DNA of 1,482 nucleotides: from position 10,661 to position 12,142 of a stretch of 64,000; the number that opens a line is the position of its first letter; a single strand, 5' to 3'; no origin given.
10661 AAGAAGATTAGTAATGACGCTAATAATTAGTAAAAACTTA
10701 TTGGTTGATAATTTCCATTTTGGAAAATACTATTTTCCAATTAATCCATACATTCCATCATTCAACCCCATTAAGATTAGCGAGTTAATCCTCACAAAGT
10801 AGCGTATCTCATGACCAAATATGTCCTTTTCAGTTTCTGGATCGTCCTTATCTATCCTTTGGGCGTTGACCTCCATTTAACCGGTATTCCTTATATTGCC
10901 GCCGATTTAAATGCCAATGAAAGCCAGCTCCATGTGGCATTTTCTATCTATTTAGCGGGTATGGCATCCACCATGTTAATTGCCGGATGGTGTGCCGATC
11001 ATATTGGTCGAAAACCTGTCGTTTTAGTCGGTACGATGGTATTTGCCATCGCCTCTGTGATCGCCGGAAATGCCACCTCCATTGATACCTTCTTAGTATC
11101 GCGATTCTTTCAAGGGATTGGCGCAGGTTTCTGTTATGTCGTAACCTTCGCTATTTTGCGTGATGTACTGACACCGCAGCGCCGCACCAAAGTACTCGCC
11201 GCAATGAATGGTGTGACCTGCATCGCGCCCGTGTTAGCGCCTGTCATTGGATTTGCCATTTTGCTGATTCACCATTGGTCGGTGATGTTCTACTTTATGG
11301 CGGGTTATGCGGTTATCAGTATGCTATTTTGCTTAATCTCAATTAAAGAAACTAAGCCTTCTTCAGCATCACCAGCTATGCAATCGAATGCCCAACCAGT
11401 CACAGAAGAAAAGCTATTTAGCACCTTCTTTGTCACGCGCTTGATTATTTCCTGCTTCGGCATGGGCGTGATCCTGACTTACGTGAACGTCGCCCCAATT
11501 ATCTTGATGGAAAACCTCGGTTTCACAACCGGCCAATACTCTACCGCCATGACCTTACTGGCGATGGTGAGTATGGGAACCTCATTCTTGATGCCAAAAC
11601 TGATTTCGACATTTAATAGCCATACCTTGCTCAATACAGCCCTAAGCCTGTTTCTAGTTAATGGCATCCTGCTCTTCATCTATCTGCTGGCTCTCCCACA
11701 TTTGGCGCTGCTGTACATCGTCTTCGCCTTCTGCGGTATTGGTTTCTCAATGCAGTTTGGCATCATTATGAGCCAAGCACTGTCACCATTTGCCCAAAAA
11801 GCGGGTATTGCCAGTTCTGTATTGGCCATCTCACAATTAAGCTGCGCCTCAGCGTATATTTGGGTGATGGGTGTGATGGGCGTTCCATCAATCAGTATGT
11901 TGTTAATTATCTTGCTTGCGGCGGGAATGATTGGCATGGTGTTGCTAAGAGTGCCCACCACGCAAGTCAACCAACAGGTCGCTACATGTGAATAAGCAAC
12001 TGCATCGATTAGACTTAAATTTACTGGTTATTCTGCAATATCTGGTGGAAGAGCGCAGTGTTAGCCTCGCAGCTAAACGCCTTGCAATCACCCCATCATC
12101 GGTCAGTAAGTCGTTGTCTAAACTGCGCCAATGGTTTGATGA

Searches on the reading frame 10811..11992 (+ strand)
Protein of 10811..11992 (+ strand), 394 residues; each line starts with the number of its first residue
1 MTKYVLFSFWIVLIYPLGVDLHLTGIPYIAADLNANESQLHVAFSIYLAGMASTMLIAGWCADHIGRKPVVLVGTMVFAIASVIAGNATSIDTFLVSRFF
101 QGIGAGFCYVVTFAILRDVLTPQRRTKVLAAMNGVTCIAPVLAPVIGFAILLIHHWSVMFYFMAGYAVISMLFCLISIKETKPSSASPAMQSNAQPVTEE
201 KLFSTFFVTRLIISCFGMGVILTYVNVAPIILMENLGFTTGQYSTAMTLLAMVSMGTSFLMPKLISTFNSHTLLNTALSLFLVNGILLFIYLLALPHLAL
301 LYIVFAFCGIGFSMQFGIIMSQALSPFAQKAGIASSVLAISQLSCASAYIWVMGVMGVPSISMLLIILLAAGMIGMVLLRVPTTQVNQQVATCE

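Call 58: search_protein_families(library=ncbifam, proteins=[window:10811-11992:+], max_evalue=0.00001)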
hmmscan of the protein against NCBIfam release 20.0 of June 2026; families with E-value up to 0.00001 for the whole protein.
window:10811-11992:+ (394 aa): 47 families (the best 25 are shown)
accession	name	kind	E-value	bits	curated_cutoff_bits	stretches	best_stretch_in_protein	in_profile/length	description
NF007782.0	PRK10473.1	subfamily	8.2e-147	489.3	417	1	1-386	1-382/394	MdtL family multidrug efflux MFS transporter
TIGR00710.1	efflux_Bcr_CflA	subfamily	1.1e-56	192.9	200.9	1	11-375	13-377/385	Bcr/CflA family efflux MFS transporter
NF008314.0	PRK11102.1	equivalog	2.8e-43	148.7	303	1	11-377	18-385/396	Bcr/CflA family multidrug efflux MFS transporter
NF033134.0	cmlA_floR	equivalog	9.7e-39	133.9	450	1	14-342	21-346/388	CmlA/FloR family chloramphenicol efflux MFS transporter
NF053813.1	MFS_TcaB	equivalog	2e-36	125.6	475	1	14-388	17-391/396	putative multidrug effflux MFS transporter TcaB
NF008270.1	PRK11043.1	equivalog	7.3e-34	117.5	430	1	17-374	19-374/382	purine nucleoside transporter PunC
NF008654.0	PRK11652.1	equivalog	4.6e-28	98.2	479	1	21-385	27-388/397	multidrug efflux MFS transporter EmrD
NF011932.2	PRK15403.1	equivalog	7.4e-26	91.2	700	1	17-387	24-396/402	multidrug efflux MFS transporter MdtM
TIGR00880.1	2_A_01_02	superfamily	3.4e-24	85.6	131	1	45-181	1-141/141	multidrug resistance protein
TIGR00711.1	efflux_EmrB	subfamily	9.9e-24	83.9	230.2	1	25-184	24-183/485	DHA2 family efflux MFS transporter permease subunit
NF012203.0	cmlB1_MFS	exception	1.7e-21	76.9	900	1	12-338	23-347/407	chloramphenicol efflux MFS transporter CmlB1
NF052292.1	efflux_CraA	equivalog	3.9e-21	75.6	725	1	17-340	29-353/409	chloramphenicol efflux MFS transporter CraA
NF011931.1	PRK15402.1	subfamily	2.3e-20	72.8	439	1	17-311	23-316/401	MdfA family multidrug efflux MFS transporter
TIGR00895.1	2A0115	subfamily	1.1e-19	70.6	418.55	1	4-180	18-194/398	aromatic acid/H+ symport family MFS transporter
NF000509.1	efflux_CmlA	exception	3.6e-19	69.4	875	1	11-338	22-347/419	CmlA family chloramphenicol efflux MFS transporter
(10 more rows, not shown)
